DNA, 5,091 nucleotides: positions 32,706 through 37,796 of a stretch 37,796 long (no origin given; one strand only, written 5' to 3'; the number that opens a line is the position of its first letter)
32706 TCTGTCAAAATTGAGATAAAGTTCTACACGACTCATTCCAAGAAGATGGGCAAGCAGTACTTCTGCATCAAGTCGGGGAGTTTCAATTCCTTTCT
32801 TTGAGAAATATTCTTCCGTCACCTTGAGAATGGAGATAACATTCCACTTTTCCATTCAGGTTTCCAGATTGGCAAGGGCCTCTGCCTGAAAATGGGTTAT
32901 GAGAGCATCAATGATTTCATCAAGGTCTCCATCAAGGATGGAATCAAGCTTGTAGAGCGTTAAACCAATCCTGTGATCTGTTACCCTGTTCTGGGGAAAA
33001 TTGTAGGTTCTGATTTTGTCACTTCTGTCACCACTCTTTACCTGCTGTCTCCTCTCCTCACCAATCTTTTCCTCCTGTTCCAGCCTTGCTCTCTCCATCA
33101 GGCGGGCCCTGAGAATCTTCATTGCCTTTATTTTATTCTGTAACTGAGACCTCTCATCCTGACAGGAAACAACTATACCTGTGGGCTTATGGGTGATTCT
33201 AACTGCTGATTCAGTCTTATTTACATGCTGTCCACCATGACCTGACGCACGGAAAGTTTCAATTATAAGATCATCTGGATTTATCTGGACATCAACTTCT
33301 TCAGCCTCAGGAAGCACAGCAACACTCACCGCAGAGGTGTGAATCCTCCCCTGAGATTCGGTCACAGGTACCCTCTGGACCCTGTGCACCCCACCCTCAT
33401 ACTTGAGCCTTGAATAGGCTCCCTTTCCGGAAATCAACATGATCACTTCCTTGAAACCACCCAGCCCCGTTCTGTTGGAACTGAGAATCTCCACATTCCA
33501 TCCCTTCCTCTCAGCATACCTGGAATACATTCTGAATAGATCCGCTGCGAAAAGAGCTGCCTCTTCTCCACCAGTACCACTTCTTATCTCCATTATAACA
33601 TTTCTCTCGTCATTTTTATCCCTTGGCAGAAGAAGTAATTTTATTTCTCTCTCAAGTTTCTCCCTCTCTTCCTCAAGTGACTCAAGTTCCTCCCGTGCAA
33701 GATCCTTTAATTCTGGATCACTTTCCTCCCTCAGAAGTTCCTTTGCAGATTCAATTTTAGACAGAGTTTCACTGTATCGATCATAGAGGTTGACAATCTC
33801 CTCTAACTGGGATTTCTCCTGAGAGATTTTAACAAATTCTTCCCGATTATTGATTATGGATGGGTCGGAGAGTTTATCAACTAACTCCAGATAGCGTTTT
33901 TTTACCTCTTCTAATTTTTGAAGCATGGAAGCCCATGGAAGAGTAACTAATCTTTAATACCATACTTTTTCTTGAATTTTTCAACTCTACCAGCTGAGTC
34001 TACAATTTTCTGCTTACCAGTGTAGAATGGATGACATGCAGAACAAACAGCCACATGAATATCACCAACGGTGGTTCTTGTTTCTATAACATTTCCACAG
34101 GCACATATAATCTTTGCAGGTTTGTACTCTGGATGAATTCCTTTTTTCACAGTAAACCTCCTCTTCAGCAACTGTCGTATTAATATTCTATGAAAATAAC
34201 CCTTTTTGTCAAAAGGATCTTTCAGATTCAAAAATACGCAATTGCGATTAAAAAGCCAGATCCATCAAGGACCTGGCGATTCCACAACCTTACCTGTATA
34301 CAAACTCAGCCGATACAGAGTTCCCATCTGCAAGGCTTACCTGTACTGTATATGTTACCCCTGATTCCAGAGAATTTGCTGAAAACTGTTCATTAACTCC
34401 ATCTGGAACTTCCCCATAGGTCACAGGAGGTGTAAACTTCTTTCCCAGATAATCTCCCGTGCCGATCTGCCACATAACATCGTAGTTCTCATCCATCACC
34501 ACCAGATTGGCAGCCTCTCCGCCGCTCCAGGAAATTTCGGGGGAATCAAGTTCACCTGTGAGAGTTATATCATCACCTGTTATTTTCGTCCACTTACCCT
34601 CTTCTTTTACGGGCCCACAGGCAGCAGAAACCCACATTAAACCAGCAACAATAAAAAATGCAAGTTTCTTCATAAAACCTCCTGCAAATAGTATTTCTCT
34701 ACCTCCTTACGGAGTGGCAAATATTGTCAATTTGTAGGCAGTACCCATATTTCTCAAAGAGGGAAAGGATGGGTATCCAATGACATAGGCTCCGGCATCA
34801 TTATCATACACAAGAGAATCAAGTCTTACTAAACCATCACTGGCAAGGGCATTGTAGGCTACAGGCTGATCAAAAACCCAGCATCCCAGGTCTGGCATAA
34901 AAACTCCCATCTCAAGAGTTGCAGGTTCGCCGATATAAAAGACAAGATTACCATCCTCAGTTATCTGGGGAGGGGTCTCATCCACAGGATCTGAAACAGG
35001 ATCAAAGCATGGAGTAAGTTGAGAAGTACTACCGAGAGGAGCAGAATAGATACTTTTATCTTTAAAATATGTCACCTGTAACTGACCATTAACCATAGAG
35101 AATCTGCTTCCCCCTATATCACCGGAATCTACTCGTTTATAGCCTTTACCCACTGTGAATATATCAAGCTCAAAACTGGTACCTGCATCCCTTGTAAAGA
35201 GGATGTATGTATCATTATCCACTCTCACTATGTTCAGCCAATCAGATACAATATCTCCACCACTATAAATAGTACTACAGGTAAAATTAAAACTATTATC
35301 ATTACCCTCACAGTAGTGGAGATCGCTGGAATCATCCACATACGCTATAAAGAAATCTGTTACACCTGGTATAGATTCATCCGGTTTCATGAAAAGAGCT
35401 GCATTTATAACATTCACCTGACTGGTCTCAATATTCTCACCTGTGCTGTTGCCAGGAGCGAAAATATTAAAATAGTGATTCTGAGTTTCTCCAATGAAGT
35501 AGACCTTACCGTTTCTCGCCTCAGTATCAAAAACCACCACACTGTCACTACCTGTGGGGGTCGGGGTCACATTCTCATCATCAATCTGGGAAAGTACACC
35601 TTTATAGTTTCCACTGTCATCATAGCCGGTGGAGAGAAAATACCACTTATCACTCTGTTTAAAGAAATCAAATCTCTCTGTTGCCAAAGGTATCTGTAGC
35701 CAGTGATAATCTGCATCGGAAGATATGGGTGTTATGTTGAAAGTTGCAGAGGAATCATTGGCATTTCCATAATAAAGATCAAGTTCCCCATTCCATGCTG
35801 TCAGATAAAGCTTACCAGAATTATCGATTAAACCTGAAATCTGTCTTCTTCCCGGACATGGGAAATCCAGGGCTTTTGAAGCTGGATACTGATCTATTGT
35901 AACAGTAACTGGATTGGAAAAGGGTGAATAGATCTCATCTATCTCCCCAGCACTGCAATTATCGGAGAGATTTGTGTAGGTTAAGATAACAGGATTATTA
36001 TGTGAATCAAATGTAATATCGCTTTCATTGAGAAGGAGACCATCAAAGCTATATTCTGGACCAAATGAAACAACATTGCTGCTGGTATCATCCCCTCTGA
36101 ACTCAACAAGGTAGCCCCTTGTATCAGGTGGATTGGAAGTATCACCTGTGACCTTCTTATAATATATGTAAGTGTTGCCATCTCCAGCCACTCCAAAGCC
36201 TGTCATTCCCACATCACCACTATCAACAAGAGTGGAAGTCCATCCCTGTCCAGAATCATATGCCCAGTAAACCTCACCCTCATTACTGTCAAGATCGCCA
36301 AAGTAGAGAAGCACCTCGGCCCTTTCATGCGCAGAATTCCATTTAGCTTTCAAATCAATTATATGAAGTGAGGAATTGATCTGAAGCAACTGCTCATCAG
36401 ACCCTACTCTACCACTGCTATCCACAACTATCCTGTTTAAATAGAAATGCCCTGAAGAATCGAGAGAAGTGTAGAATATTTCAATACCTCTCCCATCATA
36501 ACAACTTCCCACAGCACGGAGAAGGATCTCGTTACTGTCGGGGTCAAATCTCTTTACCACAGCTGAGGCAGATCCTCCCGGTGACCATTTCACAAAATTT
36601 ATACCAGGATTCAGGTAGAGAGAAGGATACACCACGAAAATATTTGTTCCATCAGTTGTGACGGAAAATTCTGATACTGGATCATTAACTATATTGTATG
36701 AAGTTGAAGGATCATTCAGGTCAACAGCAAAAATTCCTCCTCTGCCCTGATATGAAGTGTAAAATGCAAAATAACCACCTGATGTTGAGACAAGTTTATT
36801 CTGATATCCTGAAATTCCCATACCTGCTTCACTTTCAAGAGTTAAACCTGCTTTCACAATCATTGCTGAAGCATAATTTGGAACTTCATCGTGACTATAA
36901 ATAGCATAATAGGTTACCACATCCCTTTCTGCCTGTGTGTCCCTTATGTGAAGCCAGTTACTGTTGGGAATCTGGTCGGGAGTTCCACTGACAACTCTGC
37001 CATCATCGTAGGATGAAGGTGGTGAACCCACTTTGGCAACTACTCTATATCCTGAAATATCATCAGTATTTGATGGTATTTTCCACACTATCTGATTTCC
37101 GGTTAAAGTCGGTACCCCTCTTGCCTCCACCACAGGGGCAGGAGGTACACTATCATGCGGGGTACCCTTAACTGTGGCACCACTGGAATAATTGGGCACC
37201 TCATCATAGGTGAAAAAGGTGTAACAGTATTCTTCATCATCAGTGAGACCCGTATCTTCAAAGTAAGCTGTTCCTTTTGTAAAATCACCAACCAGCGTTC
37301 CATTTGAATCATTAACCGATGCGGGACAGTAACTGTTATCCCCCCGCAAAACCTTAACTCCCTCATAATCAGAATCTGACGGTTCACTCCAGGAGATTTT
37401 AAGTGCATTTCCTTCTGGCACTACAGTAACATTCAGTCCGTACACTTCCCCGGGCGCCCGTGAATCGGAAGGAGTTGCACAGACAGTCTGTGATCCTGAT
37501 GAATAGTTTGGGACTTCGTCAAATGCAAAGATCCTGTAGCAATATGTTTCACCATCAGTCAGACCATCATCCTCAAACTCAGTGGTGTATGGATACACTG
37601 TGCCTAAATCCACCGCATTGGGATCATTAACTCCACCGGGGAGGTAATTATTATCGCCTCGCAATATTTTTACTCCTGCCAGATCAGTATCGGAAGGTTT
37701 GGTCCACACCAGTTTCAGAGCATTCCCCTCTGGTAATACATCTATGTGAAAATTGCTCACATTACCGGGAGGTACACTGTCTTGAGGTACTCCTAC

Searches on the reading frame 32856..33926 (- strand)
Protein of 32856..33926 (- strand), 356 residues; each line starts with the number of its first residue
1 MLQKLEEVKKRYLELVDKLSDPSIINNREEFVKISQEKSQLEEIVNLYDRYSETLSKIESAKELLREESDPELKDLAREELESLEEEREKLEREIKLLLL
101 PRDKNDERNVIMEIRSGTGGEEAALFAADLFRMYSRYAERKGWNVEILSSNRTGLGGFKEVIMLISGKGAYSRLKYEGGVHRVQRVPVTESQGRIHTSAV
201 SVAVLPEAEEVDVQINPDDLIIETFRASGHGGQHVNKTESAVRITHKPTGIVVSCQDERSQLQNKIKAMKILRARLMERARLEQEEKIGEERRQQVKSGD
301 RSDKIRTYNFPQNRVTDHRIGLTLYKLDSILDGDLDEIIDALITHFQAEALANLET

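Call 37: search_protein_families(library=pfam, proteins=[window:32856-33926:-], max_evalue=0.001)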
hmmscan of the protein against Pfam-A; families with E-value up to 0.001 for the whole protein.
window:32856-33926:- (356 aa): 3 families
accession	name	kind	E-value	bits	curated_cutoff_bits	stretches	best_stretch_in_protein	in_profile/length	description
PF03462.23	PCRF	-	6.4e-78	261.5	24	1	9-202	2-194/194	PCRF domain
PF00472.26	RF-1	-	1.9e-44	150.8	35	1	209-319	1-116/116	RF-1 domain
PF08391.16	Ly49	-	0.00075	20.4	31.5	1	31-99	29-95/119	Ly49-like protein, N-terminal region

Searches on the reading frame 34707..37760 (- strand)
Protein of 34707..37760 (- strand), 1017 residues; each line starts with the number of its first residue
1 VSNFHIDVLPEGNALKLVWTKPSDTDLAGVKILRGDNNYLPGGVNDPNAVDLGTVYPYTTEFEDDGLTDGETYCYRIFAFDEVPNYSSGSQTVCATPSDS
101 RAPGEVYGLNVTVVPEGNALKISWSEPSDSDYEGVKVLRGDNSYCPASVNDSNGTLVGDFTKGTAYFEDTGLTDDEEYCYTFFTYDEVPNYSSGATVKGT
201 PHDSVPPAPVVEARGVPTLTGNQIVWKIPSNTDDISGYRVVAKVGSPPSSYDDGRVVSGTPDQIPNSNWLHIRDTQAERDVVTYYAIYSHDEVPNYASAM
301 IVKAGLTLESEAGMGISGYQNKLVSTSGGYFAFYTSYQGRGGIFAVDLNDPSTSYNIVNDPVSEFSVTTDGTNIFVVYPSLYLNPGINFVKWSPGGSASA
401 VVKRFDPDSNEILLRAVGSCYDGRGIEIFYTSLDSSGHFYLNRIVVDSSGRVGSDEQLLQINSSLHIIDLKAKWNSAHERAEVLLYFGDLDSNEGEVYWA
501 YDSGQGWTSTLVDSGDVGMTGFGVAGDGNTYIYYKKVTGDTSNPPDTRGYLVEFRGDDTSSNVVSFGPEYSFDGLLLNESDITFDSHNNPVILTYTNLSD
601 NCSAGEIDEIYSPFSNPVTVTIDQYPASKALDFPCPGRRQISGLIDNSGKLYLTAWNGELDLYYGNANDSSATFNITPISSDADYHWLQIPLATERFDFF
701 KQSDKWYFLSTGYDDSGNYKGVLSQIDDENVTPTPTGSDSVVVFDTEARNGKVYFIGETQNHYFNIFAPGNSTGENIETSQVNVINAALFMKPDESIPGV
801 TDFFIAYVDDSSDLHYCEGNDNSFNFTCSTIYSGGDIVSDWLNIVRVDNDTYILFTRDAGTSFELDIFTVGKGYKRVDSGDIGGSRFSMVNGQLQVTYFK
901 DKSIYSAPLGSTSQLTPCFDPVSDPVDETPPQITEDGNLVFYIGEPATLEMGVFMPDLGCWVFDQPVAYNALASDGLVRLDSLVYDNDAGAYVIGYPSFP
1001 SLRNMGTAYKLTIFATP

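Call 37: search_protein_families(library=pfam, proteins=[window:34707-37760:-], max_evalue=0.001)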
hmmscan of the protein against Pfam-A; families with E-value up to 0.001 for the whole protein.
window:34707-37760:- (1017 aa): 1 family
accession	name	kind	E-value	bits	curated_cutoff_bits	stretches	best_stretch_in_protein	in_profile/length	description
PF00041.27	fn3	-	0.00057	20.5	25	0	109-178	6-62/84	Fibronectin type III domain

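Call 78: find_encoding_contigs(protein=window:34707-37760:-, flank=10000, max_places=1)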
Protein window:34707-37760:- (1017 aa): no gene with exactly this product is on record in the collection.
